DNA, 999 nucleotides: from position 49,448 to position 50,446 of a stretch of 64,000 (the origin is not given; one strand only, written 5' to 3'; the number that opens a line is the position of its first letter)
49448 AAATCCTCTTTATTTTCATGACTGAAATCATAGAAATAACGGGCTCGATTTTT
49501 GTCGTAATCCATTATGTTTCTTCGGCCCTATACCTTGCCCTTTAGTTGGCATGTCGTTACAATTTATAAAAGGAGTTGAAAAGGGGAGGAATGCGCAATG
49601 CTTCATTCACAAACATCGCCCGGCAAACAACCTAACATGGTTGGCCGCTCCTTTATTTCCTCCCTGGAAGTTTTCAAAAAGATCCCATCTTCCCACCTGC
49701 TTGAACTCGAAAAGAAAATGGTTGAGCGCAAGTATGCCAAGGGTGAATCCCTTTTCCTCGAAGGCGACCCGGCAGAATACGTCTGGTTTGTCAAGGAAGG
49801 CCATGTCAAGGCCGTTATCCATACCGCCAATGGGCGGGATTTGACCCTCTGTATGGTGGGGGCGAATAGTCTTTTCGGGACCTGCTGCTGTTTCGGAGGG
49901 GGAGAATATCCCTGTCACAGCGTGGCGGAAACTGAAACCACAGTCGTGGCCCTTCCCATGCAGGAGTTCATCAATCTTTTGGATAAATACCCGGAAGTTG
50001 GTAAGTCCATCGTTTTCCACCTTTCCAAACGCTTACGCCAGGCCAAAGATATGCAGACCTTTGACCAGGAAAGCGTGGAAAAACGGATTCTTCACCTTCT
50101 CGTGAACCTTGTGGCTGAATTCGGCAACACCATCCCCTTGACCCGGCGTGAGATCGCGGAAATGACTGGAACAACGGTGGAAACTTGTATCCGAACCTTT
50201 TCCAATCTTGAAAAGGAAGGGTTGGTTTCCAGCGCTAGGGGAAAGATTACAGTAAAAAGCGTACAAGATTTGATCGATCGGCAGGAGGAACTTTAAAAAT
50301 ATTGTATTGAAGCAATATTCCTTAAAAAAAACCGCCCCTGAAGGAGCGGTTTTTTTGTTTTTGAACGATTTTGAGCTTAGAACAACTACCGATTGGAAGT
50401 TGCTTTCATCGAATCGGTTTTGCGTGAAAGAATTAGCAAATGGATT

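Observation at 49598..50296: CRP/FNR-family regulator with an unusual internal Cys cluster (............); candidate cognate factor for the palindrome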

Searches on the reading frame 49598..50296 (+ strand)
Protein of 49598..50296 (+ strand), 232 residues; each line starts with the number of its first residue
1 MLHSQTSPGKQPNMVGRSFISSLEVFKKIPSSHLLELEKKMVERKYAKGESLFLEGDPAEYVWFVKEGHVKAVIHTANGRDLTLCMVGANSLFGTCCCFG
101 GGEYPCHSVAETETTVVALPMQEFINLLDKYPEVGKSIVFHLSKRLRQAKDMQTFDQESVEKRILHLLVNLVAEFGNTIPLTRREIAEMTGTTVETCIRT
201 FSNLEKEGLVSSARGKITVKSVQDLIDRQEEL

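Call 4: search_protein_families(library=pfam, proteins=[window:49598-50296:+], max_evalue=0.01)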
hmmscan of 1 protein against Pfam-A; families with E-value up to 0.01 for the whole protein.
window:49598-50296:+ (232 aa): 8 families
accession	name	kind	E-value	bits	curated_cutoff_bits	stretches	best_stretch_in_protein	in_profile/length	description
PF00027.35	cNMP_binding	-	1.1e-19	70.6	27.5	1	43-131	1-89/89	Cyclic nucleotide-binding domain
PF13545.12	HTH_Crp_2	-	1.7e-14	54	27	1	163-226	2-68/70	Crp-like helix-turn-helix domain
PF00325.26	Crp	-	2.7e-06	27.4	21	1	179-209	1-31/32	Bacterial regulatory proteins, crp family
PF02082.26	Rrf2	-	1.7e-05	25.4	30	1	165-216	9-59/132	Iron-dependent Transcriptional regulator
PF05732.17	RepL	-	0.00024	21.1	20.3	1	163-212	59-107/164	Firmicute plasmid replication protein (RepL)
PF13412.12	HTH_24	-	0.00053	19.9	21.9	1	181-210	18-47/48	Winged helix-turn-helix DNA-binding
PF25213.1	HVO_A0261_N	-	0.0043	17.3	35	1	180-215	24-59/86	HVO_A0261 N-terminal domain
PF00392.27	GntR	-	0.0056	16.8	27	0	158-216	3-60/64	Bacterial regulatory proteins, gntR family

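Call 5: search_protein_families(library=ncbifam, proteins=[window:49598-50296:+], max_evalue=0.01)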
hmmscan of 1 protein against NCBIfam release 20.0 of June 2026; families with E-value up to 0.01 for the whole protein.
window:49598-50296:+ (232 aa): 14 families
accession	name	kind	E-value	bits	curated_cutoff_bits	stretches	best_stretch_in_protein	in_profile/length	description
TIGR03697.1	NtcA_cyano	equivalog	1.6e-17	64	244.95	1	49-223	1-186/193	global nitrogen regulator NtcA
NF008732.0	PRK11753.1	equivalog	1.1e-16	61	266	1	37-218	19-208/214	cAMP-activated global transcriptional regulator CRP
NF006901.0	PRK09392.1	equivalog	3e-14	52.9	211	1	20-223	9-215/236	transcriptional activator FtrB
NF050806.1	TransRegFixKCaul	equivalog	5e-13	48.8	300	1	41-211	23-195/215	transcriptional regulator FixK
NF008365.0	PRK11161.1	subfamily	1e-11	44.6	228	1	36-227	40-241/250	fumarate/nitrate reduction transcriptional regulator Fnr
NF041163.2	encap_f2b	equivalog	4.8e-11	42.4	400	1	20-148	73-202/450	family 2B encapsulin nanocompartment shell protein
NF053664.1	TransRegPtrACyano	equivalog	7.9e-11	41.6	300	1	60-214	28-184/196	Crp/Fnr family transcriptional regulator PtrA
NF045989.1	TransRegFnrLRhodb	equivalog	2.5e-10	40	300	1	27-227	22-233/245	transcriptional regulator FnrL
NF052518.1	TransRegLdrP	equivalog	3.6e-08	33.7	300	1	45-225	3-184/195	transcriptional regulator LdrP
NF010499.0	PRK13918.1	equivalog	5.4e-08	32.6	274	1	45-227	16-199/205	CRP/FNR family transcriptional regulator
TIGR01884.1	cas_HTH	subfamily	0.00023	20.6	60.2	1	166-225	146-201/202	CRISPR-associated CARF protein Csa3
NF047563.1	modulin_PmtR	equivalog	0.00035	20.6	200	1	162-224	19-80/125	PSM export ABC transporter transcriptional regulator PmtR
NF007707.0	PRK10402.1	subfamily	0.00048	19.8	180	1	36-147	26-138/226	transcriptional regulator YeiL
NF050815.1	TransActFtrBCaul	equivalog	0.0028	17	300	1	29-209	20-204/251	transcriptional activator FtrB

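Call 6: find_homologous_proteins(query=window:49598-50296:+, max_evalue=1e-10)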
Query window:49598-50296:+ (232 aa): 244 proteins with E <= 1e-10 among 433 candidates; the best 120 are listed.
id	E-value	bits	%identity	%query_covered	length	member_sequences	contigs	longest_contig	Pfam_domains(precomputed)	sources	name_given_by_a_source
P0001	3.7e-143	493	94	100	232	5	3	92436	PF02082.27,PF13545.13,PF00027.36,PF00325.27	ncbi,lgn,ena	-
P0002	4.8e-135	466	89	100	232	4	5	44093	PF02082.27,PF13545.13,PF00027.36,PF00325.27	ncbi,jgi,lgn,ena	jgi:CRP-like cAMP-binding protein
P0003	3.2e-130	450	85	100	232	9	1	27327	PF13545.13,PF00027.36,PF00325.27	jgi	jgi:CRP/FNR family transcriptional regulator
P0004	1.5e-128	445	84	100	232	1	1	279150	PF02082.27,PF13545.13,PF00027.36,PF00325.27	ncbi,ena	-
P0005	1.3e-126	438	81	100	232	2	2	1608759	PF02082.27,PF13545.13,PF00027.36,PF00325.27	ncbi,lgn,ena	-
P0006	1.8e-126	438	84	100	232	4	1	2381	PF02082.27,PF13545.13,PF00027.36,PF00325.27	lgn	-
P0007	4.5e-125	433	81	100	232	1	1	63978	PF13545.13,PF00027.36,PF00325.27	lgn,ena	-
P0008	7.4e-125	433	88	94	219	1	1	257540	PF02082.27,PF13545.13,PF00027.36,PF00325.27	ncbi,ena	-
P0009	5.3e-124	430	87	94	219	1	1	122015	PF02082.27,PF13545.13,PF00027.36,PF00325.27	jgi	jgi:CRP-like cAMP-binding protein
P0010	4.0e-123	427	84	94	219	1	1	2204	PF02082.27,PF13545.13,PF00027.36,PF00325.27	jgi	jgi:CRP-like cAMP-binding protein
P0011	4.9e-119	414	81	94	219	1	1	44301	PF02082.27,PF13545.13,PF00027.36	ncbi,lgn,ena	-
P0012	3.1e-118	411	80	94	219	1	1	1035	PF02082.27,PF13545.13,PF00027.36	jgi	jgi:CRP-like cAMP-binding protein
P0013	2.7e-116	405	79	94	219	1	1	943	PF02082.27,PF13545.13,PF00027.36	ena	-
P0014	3.2e-116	405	76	100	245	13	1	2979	PF13545.13,PF00027.36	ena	-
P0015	7.5e-116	403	79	94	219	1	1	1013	PF02082.27,PF13545.13,PF00027.36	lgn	-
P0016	1.8e-115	402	76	100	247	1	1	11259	PF02082.27,PF13545.13,PF00027.36,PF00325.27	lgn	-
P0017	4.5e-115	401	75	100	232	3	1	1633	PF02082.27,PF13545.13,PF00027.36,PF00325.27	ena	-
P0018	2.0e-114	399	79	94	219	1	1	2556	PF13545.13,PF00027.36,PF00325.27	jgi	jgi:CRP-like cAMP-binding protein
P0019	6.4e-114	397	78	94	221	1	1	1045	PF13545.13,PF00027.36,PF00325.27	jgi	jgi:CRP/FNR family transcriptional regulator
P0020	9.3e-114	396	73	100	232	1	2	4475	PF13545.13,PF00027.36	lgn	-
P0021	4.0e-113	394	78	94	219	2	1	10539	PF13545.13,PF00027.36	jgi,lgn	-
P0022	8.4e-113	393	74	100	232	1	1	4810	PF13545.13,PF00027.36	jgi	jgi:CRP-like cAMP-binding protein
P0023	1.0e-112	393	74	100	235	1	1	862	PF02082.27,PF13545.13,PF00027.36,PF00325.27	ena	-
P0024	2.9e-111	388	77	94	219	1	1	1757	PF13545.13,PF00027.36,PF00325.27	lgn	-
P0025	4.8e-111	388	76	94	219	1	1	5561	PF02082.27,PF13545.13,PF00027.36,PF00325.27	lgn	-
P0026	1.1e-110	386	77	94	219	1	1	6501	PF02082.27,PF13545.13,PF00027.36,PF00325.27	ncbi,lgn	-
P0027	5.2e-110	384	74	96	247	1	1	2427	PF13545.13,PF00027.36,PF00325.27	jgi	jgi:CRP/FNR family transcriptional regulator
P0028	1.6e-109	383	76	94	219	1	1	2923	PF13545.13,PF00027.36,PF00325.27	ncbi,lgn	-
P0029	2.3e-109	382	76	94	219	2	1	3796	PF13545.13,PF00027.36,PF00325.27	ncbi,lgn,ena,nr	ncbi:MAG TPA: Crp/Fnr family transcriptional regulator [bacterium]|nr:Crp/Fnr family transcriptional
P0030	2.9e-109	382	73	99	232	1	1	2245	PF13545.13,PF00027.36,PF00325.27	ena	-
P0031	9.1e-109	380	76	94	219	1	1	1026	PF13545.13,PF00027.36,PF00325.27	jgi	jgi:CRP-like cAMP-binding protein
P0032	9.1e-109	380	74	94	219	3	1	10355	PF13545.13,PF00027.36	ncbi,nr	ncbi:MAG TPA: Crp/Fnr family transcriptional regulator [bacterium]|nr:Crp/Fnr family transcriptional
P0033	1.1e-108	380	75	94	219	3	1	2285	PF13545.13,PF00027.36,PF00325.27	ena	-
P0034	1.6e-107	376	70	98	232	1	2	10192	PF02082.27,PF13545.13,PF00027.36,PF00325.27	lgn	-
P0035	1.1e-105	370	72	96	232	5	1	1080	PF13545.13,PF00027.36,PF00325.27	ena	-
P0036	3.6e-105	368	70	100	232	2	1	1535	PF13545.13,PF00027.36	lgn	-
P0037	6.6e-105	368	74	94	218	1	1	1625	PF02082.27,PF13545.13,PF00027.36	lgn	-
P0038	8.5e-105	367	73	94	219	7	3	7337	PF02082.27,PF13545.13,PF00027.36,PF00325.27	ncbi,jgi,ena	-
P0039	2.7e-104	366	72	94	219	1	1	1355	PF13545.13,PF00027.36,PF00325.27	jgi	jgi:CRP-like cAMP-binding protein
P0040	1.5e-103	363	73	94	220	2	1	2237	PF13545.13,PF00027.36,PF00325.27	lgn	-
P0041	4.2e-103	362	74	91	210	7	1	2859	PF13545.13,PF00027.36,PF00325.27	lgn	-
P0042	1.4e-102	360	73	94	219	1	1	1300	PF05732.17,PF13545.13,PF00027.36,PF00325.27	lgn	-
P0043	3.6e-102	359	68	99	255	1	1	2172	PF13545.13,PF00027.36,PF00325.27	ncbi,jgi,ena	jgi:CRP/FNR family transcriptional regulator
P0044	3.8e-102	358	71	94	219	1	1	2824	PF13545.13,PF00027.36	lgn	-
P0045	5.0e-102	358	70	94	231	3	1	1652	PF13545.13,PF00027.36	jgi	jgi:CRP-like cAMP-binding protein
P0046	5.4e-102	358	71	94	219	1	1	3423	PF13545.13,PF00027.36,PF00325.27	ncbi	-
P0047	1.2e-100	354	68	97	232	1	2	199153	PF13545.13,PF00027.36,PF00325.27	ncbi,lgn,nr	ncbi:MAG TPA: Crp/Fnr family transcriptional regulator [bacterium]|nr:Crp/Fnr family transcriptional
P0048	1.3e-99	350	68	94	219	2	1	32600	PF02082.27,PF13545.13,PF00027.36,PF00325.27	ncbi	-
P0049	2.0e-99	350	69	94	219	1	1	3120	PF13545.13,PF00027.36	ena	-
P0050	2.2e-97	343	77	82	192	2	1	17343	PF02082.27,PF13545.13,PF00027.36,PF00325.27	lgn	-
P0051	6.5e-96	338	66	94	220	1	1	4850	PF13545.13,PF00027.36,PF00325.27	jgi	jgi:CRP/FNR family transcriptional regulator, nitrogen oxide reductase regulator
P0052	1.1e-95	337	67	94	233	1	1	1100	PF13545.13,PF00027.36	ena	-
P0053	8.9e-95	334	66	93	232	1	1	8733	PF13545.13,PF00027.36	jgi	-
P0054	2.6e-94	333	66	93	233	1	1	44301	PF13545.13,PF00027.36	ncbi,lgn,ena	-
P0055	3.2e-94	333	66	91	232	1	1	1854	PF02082.27,PF13545.13,PF00027.36,PF00325.27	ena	-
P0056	5.8e-94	332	67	92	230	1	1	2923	PF13545.13,PF00027.36,PF00325.27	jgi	jgi:CRP/FNR family transcriptional regulator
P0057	9.9e-94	331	66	95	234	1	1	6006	PF13545.13,PF00027.36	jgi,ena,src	-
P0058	1.4e-93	330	66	91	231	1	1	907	PF13545.13,PF00027.36,PF00325.27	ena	-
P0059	3.4e-93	329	68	93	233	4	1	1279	PF13545.13,PF00027.36,PF00325.27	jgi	-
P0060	3.8e-93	329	66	93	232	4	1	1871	PF13545.13,PF00027.36,PF00325.27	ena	-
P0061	5.1e-93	329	67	93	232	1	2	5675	PF13545.13,PF00027.36,PF00325.27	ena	-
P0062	6.3e-93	328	63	100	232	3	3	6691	PF13545.13,PF00027.36,PF00325.27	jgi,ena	-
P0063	8.6e-93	328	65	93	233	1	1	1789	PF13545.13,PF00027.36,PF00325.27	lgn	-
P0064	1.0e-92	328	67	93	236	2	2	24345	PF13545.13,PF00027.36,PF00325.27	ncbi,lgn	-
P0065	2.0e-92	327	65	94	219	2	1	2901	PF13545.13,PF00027.36,PF00325.27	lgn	-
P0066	4.0e-92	326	67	93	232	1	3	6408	PF02082.27,PF13545.13,PF00027.36,PF00325.27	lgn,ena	-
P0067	6.4e-92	325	64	93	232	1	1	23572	PF13545.13,PF00027.36,PF00325.27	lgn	-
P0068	1.0e-91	324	67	91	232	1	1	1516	PF13545.13,PF00027.36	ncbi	-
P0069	1.2e-91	324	64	95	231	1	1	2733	PF02082.27,PF13545.13,PF00027.36,PF00325.27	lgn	-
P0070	1.6e-91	324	65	94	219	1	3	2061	PF13545.13,PF00027.36,PF00325.27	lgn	-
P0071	2.2e-91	323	64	93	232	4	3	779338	PF13545.13,PF00027.36,PF00325.27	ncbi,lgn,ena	-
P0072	3.4e-91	323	64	97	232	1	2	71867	PF13545.13,PF00027.36,PF00325.27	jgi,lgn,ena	-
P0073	3.4e-91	323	64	93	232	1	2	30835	PF13545.13,PF00027.36,PF00325.27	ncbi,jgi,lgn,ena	-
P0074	4.7e-91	322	65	95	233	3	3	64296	PF13545.13,PF00027.36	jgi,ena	jgi:CRP/FNR family transcriptional regulator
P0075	5.1e-91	322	64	95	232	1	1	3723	PF13545.13,PF00027.36,PF00325.27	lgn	-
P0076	8.3e-91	321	66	92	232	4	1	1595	PF13545.13,PF00027.36,PF00325.27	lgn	-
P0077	9.8e-91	321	64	94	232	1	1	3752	PF13545.13,PF00027.36,PF00325.27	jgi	jgi:CRP-like cAMP-binding protein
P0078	1.1e-90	321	66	90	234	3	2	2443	PF13545.13,PF00027.36,PF00325.27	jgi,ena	jgi:CRP/FNR family transcriptional regulator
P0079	3.2e-90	320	62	98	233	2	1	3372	PF13545.13,PF00027.36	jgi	jgi:CRP/FNR family transcriptional regulator, nitrogen oxide reductase regulator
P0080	5.7e-90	319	61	100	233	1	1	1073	PF13545.13,PF00027.36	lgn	-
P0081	9.2e-90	318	64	92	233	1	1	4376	PF13545.13,PF00027.36,PF00325.27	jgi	jgi:CRP/FNR family transcriptional regulator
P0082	1.0e-89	318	63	93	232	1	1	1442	PF13545.13,PF00027.36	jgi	jgi:CRP-like cAMP-binding protein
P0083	1.8e-89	317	63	94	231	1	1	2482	PF13545.13,PF00027.36,PF00325.27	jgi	jgi:CRP/FNR family transcriptional regulator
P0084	2.2e-89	317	62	96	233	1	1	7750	PF05732.17,PF13545.13,PF00027.36,PF00325.27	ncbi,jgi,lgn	-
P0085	2.8e-89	316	62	95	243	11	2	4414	PF13545.13,PF00027.36,PF00325.27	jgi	jgi:CRP-like cAMP-binding protein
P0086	4.9e-89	316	58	100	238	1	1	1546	PF13545.13,PF00027.36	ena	-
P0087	6.7e-89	315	66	93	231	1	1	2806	PF13545.13,PF00027.36,PF00325.27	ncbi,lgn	-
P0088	8.6e-89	315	62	95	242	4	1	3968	PF13545.13,PF00027.36,PF00325.27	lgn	-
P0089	1.3e-88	314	59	98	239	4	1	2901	PF13545.13,PF00027.36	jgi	jgi:CRP-like cAMP-binding protein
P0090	1.5e-88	314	64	94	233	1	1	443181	PF13545.13,PF00027.36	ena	-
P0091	1.6e-88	314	62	97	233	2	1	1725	PF13545.13,PF00027.36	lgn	-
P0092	1.8e-88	314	61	99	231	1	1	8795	PF13545.13,PF00027.36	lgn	-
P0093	1.8e-88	314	59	97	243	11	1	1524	PF13545.13,PF00027.36,PF00325.27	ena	-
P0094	2.3e-88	313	64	93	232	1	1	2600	PF13545.13,PF00027.36,PF00325.27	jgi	jgi:CRP-like cAMP-binding protein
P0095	2.8e-88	313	59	99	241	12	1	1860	PF13545.13,PF00027.36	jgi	jgi:CRP-like cAMP-binding protein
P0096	4.9e-88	312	59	96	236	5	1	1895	PF13545.13,PF00027.36,PF00325.27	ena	-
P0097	5.1e-88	312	61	94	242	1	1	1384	PF13545.13,PF00027.36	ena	-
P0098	5.9e-88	312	64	96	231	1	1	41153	PF13545.13,PF00027.36,PF00325.27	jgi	jgi:CRP/FNR family transcriptional regulator, nitrogen oxide reductase regulator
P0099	6.3e-88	312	60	97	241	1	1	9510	PF13545.13,PF00027.36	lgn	-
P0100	6.9e-88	312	60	96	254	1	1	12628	PF13545.13,PF00027.36,PF00325.27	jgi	jgi:CRP/FNR family transcriptional regulator, nitrogen oxide reductase regulator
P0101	7.1e-88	312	60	97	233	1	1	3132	PF13545.13,PF00027.36,PF00325.27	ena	-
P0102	7.8e-88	312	63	92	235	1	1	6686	PF13545.13,PF00027.36,PF00325.27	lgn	-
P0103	8.0e-88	312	58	100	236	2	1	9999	PF13545.13,PF00027.36,PF00325.27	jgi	jgi:CRP-like cAMP-binding protein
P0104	8.4e-88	312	63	92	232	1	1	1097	PF13545.13,PF00027.36,PF00325.27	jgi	-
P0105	1.0e-87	311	63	93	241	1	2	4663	PF13545.13,PF00027.36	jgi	jgi:CRP-like cAMP-binding protein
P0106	1.4e-87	311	65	90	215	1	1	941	PF13545.13,PF00027.36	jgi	jgi:CRP-like cAMP-binding protein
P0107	1.6e-87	311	64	94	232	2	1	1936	PF13545.13,PF00027.36,PF00325.27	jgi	jgi:CRP/FNR family transcriptional regulator, nitrogen oxide reductase regulator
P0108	1.7e-87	311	63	92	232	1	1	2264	PF13545.13,PF00027.36,PF00325.27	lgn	-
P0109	4.5e-87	309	62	96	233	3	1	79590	PF13545.13,PF00027.36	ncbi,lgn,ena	-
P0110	8.0e-87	308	59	95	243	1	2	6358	PF13545.13,PF00027.36,PF00325.27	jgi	jgi:CRP/FNR family transcriptional regulator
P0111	1.2e-86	308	60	93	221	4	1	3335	PF13545.13,PF00027.36,PF00325.27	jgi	jgi:CRP/FNR family transcriptional regulator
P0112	1.2e-86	308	64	90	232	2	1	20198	PF13545.13,PF00027.36,PF00325.27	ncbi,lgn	-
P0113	1.4e-86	308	63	93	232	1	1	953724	PF13545.13,PF00027.36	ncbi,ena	-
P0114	1.5e-86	308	63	93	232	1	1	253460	PF13545.13,PF00027.36,PF00325.27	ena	-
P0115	2.5e-86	307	61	91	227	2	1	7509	PF13545.13,PF00027.36,PF00325.27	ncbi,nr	ncbi:MAG TPA: Crp/Fnr family transcriptional regulator [bacterium]|nr:Crp/Fnr family transcriptional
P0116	2.8e-86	307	62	93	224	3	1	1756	PF13545.13,PF00027.36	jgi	jgi:CRP/FNR family transcriptional regulator, nitrogen oxide reductase regulator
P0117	3.1e-86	307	62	94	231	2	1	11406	PF13545.13,PF00027.36,PF00325.27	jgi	jgi:CRP-like cAMP-binding protein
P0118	5.1e-86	306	63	92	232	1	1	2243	PF13545.13,PF00027.36,PF00325.27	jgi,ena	-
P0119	5.5e-86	306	61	93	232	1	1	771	PF13545.13,PF00027.36,PF00325.27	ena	-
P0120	7.8e-86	305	61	98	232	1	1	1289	PF13545.13,PF00027.36,PF00325.27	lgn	-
